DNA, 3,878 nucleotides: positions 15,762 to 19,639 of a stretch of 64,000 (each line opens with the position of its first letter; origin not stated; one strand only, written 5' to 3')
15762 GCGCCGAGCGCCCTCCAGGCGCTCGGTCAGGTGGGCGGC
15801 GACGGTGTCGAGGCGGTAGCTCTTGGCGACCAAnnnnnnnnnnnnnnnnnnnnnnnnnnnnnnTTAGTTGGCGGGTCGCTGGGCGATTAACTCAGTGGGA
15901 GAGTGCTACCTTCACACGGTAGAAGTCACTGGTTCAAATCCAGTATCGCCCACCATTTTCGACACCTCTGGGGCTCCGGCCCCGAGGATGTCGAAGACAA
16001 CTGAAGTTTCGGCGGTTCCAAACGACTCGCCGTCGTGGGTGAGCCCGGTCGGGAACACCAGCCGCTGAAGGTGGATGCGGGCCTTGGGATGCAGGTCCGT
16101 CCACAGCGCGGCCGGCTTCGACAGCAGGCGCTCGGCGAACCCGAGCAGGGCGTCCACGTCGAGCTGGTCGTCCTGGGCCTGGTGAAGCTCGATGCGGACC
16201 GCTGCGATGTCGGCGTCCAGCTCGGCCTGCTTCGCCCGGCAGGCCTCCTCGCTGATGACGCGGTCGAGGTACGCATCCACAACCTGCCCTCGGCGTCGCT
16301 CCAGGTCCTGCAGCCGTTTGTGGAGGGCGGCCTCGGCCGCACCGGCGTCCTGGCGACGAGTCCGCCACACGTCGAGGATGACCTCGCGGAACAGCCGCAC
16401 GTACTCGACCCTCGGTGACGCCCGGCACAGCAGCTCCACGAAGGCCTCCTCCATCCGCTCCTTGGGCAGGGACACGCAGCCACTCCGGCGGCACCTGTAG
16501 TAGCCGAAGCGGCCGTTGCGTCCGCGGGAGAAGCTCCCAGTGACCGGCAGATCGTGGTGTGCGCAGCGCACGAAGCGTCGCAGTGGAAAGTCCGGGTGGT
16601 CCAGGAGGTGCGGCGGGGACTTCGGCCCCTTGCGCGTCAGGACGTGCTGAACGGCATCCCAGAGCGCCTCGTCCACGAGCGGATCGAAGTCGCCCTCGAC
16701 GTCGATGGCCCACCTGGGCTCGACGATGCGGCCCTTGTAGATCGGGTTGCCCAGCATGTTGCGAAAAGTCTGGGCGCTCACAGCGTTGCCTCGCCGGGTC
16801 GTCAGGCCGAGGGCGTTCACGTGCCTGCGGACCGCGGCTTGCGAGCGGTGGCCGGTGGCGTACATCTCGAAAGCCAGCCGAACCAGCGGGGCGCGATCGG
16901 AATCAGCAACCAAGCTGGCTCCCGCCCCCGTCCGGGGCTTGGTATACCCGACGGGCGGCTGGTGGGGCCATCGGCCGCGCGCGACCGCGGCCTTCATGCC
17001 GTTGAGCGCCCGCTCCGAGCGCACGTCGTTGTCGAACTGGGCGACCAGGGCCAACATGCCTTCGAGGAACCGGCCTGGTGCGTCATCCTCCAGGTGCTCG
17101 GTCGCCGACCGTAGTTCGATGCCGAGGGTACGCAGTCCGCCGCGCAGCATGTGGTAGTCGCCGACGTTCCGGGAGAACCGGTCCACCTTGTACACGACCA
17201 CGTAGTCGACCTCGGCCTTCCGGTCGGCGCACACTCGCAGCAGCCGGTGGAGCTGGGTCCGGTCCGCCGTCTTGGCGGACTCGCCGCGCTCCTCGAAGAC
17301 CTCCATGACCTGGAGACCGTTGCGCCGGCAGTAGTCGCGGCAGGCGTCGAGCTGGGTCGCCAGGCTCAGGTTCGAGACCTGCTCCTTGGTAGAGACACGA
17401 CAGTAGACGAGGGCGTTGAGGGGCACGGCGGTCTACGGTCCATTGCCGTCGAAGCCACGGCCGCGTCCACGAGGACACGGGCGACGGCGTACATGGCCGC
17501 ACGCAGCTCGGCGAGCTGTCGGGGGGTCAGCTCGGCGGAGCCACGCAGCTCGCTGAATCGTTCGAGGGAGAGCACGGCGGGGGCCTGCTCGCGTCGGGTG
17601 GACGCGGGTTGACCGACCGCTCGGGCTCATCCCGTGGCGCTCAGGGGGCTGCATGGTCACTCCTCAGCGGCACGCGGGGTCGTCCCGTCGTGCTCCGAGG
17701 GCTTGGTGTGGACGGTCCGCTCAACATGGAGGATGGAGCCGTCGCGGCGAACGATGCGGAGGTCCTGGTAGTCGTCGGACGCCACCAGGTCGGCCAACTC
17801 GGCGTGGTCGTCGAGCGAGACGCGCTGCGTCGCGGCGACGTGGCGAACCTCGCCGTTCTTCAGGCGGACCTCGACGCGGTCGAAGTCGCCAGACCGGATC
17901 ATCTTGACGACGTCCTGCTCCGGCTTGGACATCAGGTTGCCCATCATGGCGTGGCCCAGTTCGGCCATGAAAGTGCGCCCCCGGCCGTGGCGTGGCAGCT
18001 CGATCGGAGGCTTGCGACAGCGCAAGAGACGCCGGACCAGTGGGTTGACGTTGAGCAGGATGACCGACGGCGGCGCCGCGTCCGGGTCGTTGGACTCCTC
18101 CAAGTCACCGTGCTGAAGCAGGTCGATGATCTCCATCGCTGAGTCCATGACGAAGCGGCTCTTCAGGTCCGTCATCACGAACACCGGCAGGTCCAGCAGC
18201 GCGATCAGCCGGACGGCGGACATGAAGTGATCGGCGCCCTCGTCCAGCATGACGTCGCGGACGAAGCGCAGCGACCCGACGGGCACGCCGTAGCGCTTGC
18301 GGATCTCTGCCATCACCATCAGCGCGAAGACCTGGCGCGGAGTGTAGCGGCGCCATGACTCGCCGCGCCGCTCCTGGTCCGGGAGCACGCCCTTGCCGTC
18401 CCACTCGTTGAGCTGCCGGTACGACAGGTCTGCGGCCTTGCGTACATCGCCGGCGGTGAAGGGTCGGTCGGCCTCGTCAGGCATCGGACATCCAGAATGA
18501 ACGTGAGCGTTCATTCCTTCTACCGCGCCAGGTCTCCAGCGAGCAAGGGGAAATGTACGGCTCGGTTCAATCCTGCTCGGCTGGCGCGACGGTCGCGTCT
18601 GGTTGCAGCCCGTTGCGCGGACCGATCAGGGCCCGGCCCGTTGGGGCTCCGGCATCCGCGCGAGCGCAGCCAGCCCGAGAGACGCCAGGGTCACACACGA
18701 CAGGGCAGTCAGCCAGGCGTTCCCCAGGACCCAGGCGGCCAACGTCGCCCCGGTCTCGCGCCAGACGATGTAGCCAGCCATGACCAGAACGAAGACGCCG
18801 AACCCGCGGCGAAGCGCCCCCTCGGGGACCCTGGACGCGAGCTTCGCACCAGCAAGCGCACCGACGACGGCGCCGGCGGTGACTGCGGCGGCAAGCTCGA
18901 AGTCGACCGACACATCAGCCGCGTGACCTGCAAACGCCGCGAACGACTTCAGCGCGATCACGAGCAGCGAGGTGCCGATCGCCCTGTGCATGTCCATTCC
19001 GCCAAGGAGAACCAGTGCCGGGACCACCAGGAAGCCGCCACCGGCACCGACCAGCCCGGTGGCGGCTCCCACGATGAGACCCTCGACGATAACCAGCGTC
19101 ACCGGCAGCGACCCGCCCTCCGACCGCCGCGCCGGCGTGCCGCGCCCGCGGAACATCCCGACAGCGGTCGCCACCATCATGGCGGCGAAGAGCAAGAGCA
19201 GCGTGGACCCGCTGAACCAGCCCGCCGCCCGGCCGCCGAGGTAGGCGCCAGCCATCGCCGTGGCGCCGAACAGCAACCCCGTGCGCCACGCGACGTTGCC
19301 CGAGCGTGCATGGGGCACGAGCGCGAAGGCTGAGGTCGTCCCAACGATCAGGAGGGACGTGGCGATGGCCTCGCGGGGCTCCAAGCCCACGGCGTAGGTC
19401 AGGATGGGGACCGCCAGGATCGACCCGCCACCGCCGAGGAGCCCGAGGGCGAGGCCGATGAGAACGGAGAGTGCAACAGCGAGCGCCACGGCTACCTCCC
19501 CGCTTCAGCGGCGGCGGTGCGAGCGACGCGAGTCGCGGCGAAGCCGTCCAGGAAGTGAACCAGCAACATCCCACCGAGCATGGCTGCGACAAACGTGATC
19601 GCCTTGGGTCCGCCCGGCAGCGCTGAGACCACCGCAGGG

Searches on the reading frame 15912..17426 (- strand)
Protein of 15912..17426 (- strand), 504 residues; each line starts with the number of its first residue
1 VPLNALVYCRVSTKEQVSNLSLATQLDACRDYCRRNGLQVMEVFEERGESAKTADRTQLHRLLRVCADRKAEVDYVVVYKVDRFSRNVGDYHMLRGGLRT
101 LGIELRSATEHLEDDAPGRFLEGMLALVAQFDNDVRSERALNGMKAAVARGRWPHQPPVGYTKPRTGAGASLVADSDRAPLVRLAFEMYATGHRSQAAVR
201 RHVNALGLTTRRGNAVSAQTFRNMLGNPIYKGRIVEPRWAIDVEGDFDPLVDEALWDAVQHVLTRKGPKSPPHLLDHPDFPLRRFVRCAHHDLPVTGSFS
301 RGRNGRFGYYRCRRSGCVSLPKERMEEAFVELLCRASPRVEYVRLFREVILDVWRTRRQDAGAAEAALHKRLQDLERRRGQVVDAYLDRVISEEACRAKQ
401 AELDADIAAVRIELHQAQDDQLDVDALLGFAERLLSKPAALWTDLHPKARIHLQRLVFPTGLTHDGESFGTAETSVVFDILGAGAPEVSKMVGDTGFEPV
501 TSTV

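Call 11: search_protein_families(library=pfam, proteins=[window:15912-17426:-], max_evalue=0.01)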
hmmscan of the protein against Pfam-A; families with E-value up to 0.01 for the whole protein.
window:15912-17426:- (504 aa): 4 families
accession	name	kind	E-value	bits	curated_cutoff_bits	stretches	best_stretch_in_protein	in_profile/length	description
PF00239.26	Resolvase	-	5e-34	117.9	23.3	1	5-153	1-145/145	Resolvase, N terminal domain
PF07508.19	Recombinase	-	8.3e-16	58.5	21.1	1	177-265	2-101/102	Recombinase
PF04708.17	Pox_F16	-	0.00079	19.4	30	1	20-89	14-78/215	Poxvirus F16 protein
PF13408.12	Zn_ribbon_recom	-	0.0045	17.8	25.3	1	281-333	1-57/58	Recombinase zinc beta ribbon domain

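Call 40: find_homologous_proteins(query=window:15912-17426:-, max_evalue=1e-30)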
Query window:15912-17426:- (504 aa): 948 proteins with E <= 1e-30 among 8000 candidates; the best 120 are listed.
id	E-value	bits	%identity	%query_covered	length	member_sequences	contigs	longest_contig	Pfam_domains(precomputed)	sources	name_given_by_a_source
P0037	0.0e+0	1148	100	100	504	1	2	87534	PF07508.20,PF00239.27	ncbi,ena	-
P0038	2.5e-146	507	47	100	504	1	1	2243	PF07508.20,PF00239.27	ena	-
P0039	7.0e-142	492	59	76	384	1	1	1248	PF07508.20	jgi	-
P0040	1.3e-139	485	47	99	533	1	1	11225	PF07508.20,PF00239.27,PF13408.13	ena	-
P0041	1.9e-139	484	46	99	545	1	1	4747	PF07508.20,PF00239.27,PF13408.13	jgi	jgi:site-specific DNA recombinase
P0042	2.3e-139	484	46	99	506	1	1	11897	PF07508.20,PF00239.27,PF13408.13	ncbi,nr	ncbi:MAG: recombinase family protein [Myxococcales bacterium]|nr:recombinase family protein [Myxococ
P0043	3.3e-139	483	47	99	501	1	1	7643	PF07508.20,PF00239.27,PF13408.13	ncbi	-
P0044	2.8e-138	480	47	98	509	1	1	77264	PF07508.20,PF00239.27,PF13408.13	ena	-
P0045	8.4e-138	479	45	99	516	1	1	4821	PF07508.20,PF00239.27,PF13408.13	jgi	jgi:DNA invertase Pin-like site-specific DNA recombinase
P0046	1.9e-137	477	46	99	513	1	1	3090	PF07508.20,PF00239.27,PF13408.13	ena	-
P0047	2.8e-137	477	46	99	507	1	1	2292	PF07508.20,PF00239.27,PF13408.13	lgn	-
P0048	3.7e-137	477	45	99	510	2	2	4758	PF07508.20,PF00239.27,PF13408.13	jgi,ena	-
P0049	4.5e-136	473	47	99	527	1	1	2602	PF07508.20,PF00239.27,PF13408.13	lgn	-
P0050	4.9e-136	473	46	99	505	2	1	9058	PF07508.20,PF00239.27,PF13408.13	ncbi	-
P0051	6.5e-136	472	44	98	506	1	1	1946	PF07508.20,PF00239.27,PF13408.13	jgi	jgi:site-specific DNA recombinase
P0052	1.8e-135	471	46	99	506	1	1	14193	PF07508.20,PF00239.27,PF13408.13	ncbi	-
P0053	3.2e-135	470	46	99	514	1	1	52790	PF07508.20,PF00239.27,PF13408.13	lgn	-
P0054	4.2e-135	470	46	99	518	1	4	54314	PF07508.20,PF00239.27,PF13408.13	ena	-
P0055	5.6e-135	469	45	99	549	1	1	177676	PF07508.20,PF00239.27,PF13408.13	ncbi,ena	-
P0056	1.6e-134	468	46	99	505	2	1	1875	PF07508.20,PF00239.27,PF13408.13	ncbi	-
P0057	3.9e-134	467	45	99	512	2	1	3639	PF07508.20,PF00239.27,PF13408.13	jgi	-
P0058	4.4e-134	466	47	99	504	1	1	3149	PF07508.20,PF00239.27,PF13408.13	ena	-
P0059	5.7e-134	466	48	98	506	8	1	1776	PF07508.20,PF00239.27,PF13408.13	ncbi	-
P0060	2.5e-133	464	45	99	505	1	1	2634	PF07508.20,PF00239.27,PF13408.13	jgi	jgi:site-specific DNA recombinase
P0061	5.9e-133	463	46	99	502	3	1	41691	PF07508.20,PF00239.27,PF13408.13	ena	-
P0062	6.5e-133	463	45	99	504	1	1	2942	PF07508.20,PF00239.27,PF13408.13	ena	-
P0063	6.5e-133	463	46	99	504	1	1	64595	PF07508.20,PF00239.27,PF13408.13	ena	-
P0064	7.7e-133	462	46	99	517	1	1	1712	PF07508.20,PF00239.27,PF13408.13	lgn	-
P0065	8.0e-133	462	45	99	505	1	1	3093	PF07508.20,PF00239.27,PF13408.13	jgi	jgi:site-specific DNA recombinase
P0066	8.3e-133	462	47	99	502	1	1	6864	PF07508.20,PF00239.27,PF13408.13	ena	-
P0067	1.9e-132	461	47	99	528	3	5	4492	PF07508.20,PF00239.27,PF13408.13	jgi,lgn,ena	jgi:DNA invertase Pin-like site-specific DNA recombinase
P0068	2.6e-132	461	43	99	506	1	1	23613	PF07508.20,PF00239.27,PF13408.13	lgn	-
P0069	3.3e-132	460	45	99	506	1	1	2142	PF07508.20,PF00239.27,PF13408.13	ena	-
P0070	4.0e-132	460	45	99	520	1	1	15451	PF07508.20,PF00239.27,PF13408.13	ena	-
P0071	5.5e-132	459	44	99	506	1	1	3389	PF07508.20,PF00239.27,PF13408.13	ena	-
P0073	8.5e-132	459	45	99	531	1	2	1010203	PF07508.20,PF00239.27,PF13408.13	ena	-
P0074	1.6e-131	458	46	98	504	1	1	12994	PF07508.20,PF00239.27,PF13408.13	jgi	jgi:site-specific DNA recombinase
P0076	5.9e-131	456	44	99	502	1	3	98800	PF07508.20,PF00239.27,PF13408.13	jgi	jgi:site-specific DNA recombinase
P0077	7.3e-131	456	44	99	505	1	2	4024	PF07508.20,PF00239.27,PF13408.13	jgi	jgi:site-specific DNA recombinase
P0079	7.8e-130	452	45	100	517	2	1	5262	PF07508.20,PF00239.27,PF13408.13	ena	-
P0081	1.4e-129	452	43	99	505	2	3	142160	PF07508.20,PF00239.27,PF13408.13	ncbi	-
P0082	1.7e-129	451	44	99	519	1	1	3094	PF07508.20,PF00239.27,PF13408.13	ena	-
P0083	3.9e-129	450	45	99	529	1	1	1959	PF07508.20,PF00239.27,PF13408.13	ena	-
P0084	4.0e-129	450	46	98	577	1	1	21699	PF07508.20,PF00239.27,PF13408.13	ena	-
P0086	9.5e-129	449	45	98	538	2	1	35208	PF07508.20,PF00239.27,PF13408.13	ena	-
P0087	1.4e-128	448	46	95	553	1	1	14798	PF07508.20,PF00239.27,PF13408.13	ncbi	-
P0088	1.4e-128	448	44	99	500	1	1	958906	PF07508.20,PF00239.27,PF13408.13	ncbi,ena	-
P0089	1.5e-128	448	43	99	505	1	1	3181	PF07508.20,PF00239.27,PF13408.13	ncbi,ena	-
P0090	1.7e-128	448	45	99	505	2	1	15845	PF07508.20,PF00239.27,PF13408.13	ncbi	-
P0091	1.8e-128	448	44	99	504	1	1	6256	PF07508.20,PF00239.27,PF13408.13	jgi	jgi:site-specific DNA recombinase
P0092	2.2e-128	448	45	96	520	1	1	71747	PF07508.20,PF00239.27,PF13408.13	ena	-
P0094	2.4e-128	447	43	99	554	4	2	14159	PF07508.20,PF00239.27,PF13408.13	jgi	-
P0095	4.4e-128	447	47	94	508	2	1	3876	PF07508.20,PF00239.27,PF13408.13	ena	-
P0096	4.6e-128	447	44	98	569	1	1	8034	PF07508.20,PF00239.27,PF13408.13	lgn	-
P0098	1.1e-127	445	44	99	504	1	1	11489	PF07508.20,PF00239.27,PF13408.13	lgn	-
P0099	2.8e-127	444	45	98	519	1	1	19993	PF07508.20,PF00239.27,PF13408.13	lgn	-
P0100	2.8e-127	444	45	98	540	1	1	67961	PF07508.20,PF00239.27,PF13408.13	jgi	jgi:site-specific DNA recombinase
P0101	3.2e-127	444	45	99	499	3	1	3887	PF07508.20,PF00239.27,PF13408.13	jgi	jgi:site-specific DNA recombinase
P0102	3.5e-127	444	44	98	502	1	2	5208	PF07508.20,PF00239.27,PF13408.13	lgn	-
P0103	4.2e-127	443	45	99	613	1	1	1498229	PF07508.20,PF00239.27,PF13408.13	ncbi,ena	-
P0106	4.8e-127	443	42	99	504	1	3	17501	PF07508.20,PF00239.27,PF13408.13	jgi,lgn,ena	jgi:DNA invertase Pin-like site-specific DNA recombinase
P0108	6.5e-127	443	46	99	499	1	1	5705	PF07508.20,PF00239.27,PF13408.13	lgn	-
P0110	1.7e-126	441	42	99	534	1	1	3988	PF07508.20,PF00239.27,PF13408.13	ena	-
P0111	2.6e-126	441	43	99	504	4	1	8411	PF07508.20,PF00239.27,PF13408.13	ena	-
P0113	3.5e-126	440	43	99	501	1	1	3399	PF07508.20,PF00239.27,PF13408.13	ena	-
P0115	4.5e-126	440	43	98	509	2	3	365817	PF07508.20,PF00239.27,PF13408.13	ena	-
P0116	2.0e-125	438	45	99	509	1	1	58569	PF07508.20,PF00239.27,PF13408.13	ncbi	-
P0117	2.4e-125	438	44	99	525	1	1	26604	PF07508.20,PF00239.27,PF13408.13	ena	-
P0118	2.8e-125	437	46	99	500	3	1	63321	PF07508.20,PF00239.27,PF13408.13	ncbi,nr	ncbi:MAG: recombinase family protein [Vicinamibacterales bacterium]|nr:recombinase family protein [V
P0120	4.9e-125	437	45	99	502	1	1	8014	PF07508.20,PF00239.27,PF13408.13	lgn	-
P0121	6.9e-125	436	43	99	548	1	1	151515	PF07508.20,PF00239.27,PF13408.13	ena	-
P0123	9.0e-125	436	46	90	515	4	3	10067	PF07508.20,PF00239.27,PF13408.13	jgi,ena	jgi:site-specific DNA recombinase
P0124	3.5e-124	434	44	98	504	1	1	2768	PF07508.20,PF00239.27,PF13408.13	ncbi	-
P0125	4.7e-124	433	45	99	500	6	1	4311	PF00239.27,PF13408.13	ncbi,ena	-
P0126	5.1e-124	433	42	99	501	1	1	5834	PF07508.20,PF00239.27,PF13408.13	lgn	-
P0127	1.4e-123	432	43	99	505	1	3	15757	PF07508.20,PF00239.27,PF13408.13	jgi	jgi:site-specific DNA recombinase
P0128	1.5e-123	432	44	99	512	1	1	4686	PF07508.20,PF00239.27,PF13408.13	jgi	-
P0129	1.9e-123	431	44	98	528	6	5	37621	PF07508.20,PF00239.27,PF13408.13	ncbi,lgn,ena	-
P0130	2.6e-123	431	45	98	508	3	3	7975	PF07508.20,PF00239.27,PF13408.13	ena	-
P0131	2.6e-123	431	43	99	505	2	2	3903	PF07508.20,PF00239.27,PF13408.13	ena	-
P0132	2.7e-123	431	44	99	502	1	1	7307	PF07508.20,PF00239.27,PF13408.13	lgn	-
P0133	3.2e-123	431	45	99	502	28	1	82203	PF07508.20,PF00239.27,PF13408.13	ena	-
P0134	3.4e-123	430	44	94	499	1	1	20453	PF07508.20,PF00239.27,PF13408.13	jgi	jgi:site-specific DNA recombinase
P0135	3.8e-123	430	42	99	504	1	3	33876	PF07508.20,PF00239.27,PF13408.13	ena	-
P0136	5.2e-123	430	44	99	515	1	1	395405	PF07508.20,PF00239.27,PF13408.13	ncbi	-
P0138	7.6e-123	429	44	99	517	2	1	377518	PF07508.20,PF00239.27,PF13408.13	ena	-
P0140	1.5e-122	428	44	93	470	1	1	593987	PF07508.20,PF00239.27,PF13408.13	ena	-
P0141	2.2e-122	428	44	99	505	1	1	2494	PF07508.20,PF00239.27,PF13408.13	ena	-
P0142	3.3e-122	427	43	99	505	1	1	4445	PF07508.20,PF00239.27,PF13408.13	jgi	jgi:site-specific DNA recombinase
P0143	3.4e-122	427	45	98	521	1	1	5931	PF07508.20,PF00239.27,PF13408.13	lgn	-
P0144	3.4e-122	427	45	98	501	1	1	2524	PF07508.20,PF00239.27,PF13408.13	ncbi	-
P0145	3.9e-122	427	42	99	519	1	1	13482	PF07508.20,PF00239.27,PF13408.13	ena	-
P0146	4.8e-122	427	44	98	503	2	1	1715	PF07508.20,PF00239.27,PF13408.13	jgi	jgi:site-specific DNA recombinase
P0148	6.4e-122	426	42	99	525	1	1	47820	PF07508.20,PF00239.27,PF13408.13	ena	-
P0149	1.1e-121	425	43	99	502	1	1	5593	PF07508.20,PF00239.27,PF13408.13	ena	-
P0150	1.2e-121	425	44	99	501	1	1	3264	PF07508.20,PF00239.27,PF13408.13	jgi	jgi:DNA invertase Pin-like site-specific DNA recombinase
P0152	1.5e-121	425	45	99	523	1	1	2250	PF07508.20,PF00239.27,PF13408.13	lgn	-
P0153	1.8e-121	425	42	99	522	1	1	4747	PF07508.20,PF00239.27,PF13408.13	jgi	jgi:site-specific DNA recombinase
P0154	2.1e-121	425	43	99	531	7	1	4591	PF07508.20,PF00239.27,PF13408.13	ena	-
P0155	2.2e-121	424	43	99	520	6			PF07508.20,PF00239.27,PF13408.13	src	-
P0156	2.7e-121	424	42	99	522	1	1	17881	PF07508.20,PF00239.27,PF13408.13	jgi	jgi:site-specific DNA recombinase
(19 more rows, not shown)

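Call 53: find_related_loci(query=A1, collection=viral_contigs, flank=10000)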
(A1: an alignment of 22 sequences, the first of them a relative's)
Query A1 (504 aa) in viral_contigs; peptide patterns used: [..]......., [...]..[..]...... (x = any residue, [..] = any of these).
52 stretches matched a pattern; 42 encode a relative of the query (tblastn E <= 1e-3); 42 distinct loci.
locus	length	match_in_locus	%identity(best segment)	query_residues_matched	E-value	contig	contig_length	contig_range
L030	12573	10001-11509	44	3-502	3e-115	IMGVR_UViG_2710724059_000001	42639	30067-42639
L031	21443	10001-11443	46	3-481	2e-111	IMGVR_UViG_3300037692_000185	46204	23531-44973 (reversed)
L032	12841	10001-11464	41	1-483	9e-108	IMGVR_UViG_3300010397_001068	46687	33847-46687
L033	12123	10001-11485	38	5-500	3e-91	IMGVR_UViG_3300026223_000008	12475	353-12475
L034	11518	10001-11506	34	3-500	2e-86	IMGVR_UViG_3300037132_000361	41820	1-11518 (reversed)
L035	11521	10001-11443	31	5-478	2e-75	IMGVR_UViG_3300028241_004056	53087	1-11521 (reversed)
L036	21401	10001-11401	35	4-477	7e-71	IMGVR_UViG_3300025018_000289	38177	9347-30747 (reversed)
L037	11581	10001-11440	28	3-478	7e-61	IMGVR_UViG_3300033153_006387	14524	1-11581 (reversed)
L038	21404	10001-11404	34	3-468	7e-81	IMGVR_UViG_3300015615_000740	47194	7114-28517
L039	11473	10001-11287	31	7-442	1e-58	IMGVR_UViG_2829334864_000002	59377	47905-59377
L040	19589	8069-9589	28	4-499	1e-54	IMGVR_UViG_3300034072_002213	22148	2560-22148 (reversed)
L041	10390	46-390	52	39-153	5e-27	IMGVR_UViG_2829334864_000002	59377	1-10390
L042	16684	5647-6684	27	5-319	1e-24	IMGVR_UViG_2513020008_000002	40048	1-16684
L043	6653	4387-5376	25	7-317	8e-19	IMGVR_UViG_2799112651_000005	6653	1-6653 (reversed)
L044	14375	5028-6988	26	8-345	2e-18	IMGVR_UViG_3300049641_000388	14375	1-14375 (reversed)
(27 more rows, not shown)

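Call 91: search_dna_similar(query=window:15912-17426:-, collection=phages, mode=protein, max_rows=15)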
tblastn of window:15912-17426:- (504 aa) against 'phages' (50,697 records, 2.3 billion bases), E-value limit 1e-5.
Records with a match: 692; places in all: 719; records where one place covers at least 80% of the query: 6.
Best place of each record, by identity: <60% 692.
By first word of the organism name: Ralstonia 95; Staphylococcus 91; Streptococcus 82; Bacillus 53; Mycobacterium 51; Bacteriophage 47; Gordonia 36; Streptomyces 26; Paenibacillus 25; Escherichia 20; and 57 more.
By host as written in the record: - 86; Ralstonia solanacearum 68; Mycobacterium smegmatis mc2 155 40; Staphylococcus aureus 34; Gordonia terrae 3612 28; Bacillus anthracis 16; Klebsiella pneumoniae 16; Streptococcus suis 11; and 232 more.
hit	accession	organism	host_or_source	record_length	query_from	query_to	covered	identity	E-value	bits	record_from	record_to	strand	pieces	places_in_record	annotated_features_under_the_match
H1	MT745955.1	Bacillus phage J5a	Bacillus anthracis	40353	3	413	82%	22.2%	2e-9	66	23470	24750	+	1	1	site-specific recombinase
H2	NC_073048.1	Bacillus phage J5a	Bacillus anthracis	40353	3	413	82%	22.2%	2e-9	66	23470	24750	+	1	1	site-specific recombinase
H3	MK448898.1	Streptococcus phage Javan284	Streptococcus lutetiensis 33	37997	7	403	79%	22.9%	6e-14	81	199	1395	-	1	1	integrase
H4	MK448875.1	Streptococcus phage Javan210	Streptococcus equinus MPR4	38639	7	403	79%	22.9%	6e-14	81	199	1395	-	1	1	integrase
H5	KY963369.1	Bacillus phage Tavor_SA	Bacillus anthracis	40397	7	413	81%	22.3%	1e-9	67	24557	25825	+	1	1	site-specific recombinase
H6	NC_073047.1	Bacillus phage Tavor_SA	Bacillus anthracis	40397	7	413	81%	22.3%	1e-9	67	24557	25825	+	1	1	site-specific recombinase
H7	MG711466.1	Faecalibacterium phage FP_Toutatis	Faecalibacterium prausnitzii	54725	6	396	78%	23.2%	9e-23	108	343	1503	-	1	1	large serine recombinase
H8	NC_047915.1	Faecalibacterium phage FP_Toutatis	Faecalibacterium prausnitzii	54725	6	396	78%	23.2%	9e-23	108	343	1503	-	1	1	integrase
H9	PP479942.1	Faecalibacterium phage Lelie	Faecalibacterium sp. L2-61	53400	6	396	78%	22.9%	1e-22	108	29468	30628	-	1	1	resolvase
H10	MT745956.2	Bacillus phage z1a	Bacillus anthracis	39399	7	413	81%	21.9%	2e-8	63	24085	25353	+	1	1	site-specific recombinase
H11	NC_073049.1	Bacillus phage z1a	Bacillus anthracis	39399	7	413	81%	21.9%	2e-8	63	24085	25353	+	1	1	site-specific recombinase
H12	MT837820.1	Bacteriophage sp.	human fecal samples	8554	3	265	52%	32.5%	7e-27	120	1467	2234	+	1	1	record has no annotation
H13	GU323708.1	Lactobacillus phage phiPYB5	Lactobacillus fermentum strain YB5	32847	7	263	51%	31.9%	5e-21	102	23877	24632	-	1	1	putative integrase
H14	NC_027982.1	Lactobacillus phage phiPYB5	Lactobacillus fermentum strain YB5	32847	7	263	51%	31.9%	5e-21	102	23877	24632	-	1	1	integrase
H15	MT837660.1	Bacteriophage sp.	human fecal samples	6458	3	260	51%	31.2%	3e-23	109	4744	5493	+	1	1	record has no annotation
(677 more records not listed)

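Call 105: find_encoding_contigs(protein=P0143, flank=8000, max_places=2)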
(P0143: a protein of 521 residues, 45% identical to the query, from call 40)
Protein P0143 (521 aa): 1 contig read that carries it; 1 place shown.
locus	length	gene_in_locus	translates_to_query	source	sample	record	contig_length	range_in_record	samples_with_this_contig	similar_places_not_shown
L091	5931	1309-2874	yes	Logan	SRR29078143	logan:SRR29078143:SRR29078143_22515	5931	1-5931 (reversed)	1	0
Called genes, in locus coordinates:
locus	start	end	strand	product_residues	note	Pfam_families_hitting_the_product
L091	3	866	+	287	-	?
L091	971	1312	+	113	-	-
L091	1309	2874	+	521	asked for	PF00239:Resolvase, PF07508:Recombinase, PF13408:Zn_ribbon_recom (weak)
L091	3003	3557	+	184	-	-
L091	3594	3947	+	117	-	-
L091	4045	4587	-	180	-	-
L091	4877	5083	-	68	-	-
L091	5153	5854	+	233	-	PF00239:Resolvase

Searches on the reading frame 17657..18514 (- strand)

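Call 11: search_protein_families(library=pfam, proteins=[window:17657-18514:-], max_evalue=0.01)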
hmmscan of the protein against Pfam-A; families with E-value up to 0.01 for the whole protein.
window:17657-18514:- (285 aa): 1 family
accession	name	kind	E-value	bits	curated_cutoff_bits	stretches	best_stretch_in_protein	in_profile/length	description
PF13411.12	MerR_1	-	7.5e-06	26.4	21.6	1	20-77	2-57/69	MerR HTH family regulatory protein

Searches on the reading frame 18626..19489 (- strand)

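Call 11: search_protein_families(library=pfam, proteins=[window:18626-19489:-], max_evalue=0.01)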
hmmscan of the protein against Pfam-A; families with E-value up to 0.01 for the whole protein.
window:18626-19489:- (287 aa): 1 family
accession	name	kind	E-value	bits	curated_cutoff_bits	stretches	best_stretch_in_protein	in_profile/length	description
PF01925.25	TauE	-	8.4e-51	173.4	32.6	1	5-240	2-236/237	Sulfite exporter TauE/SafE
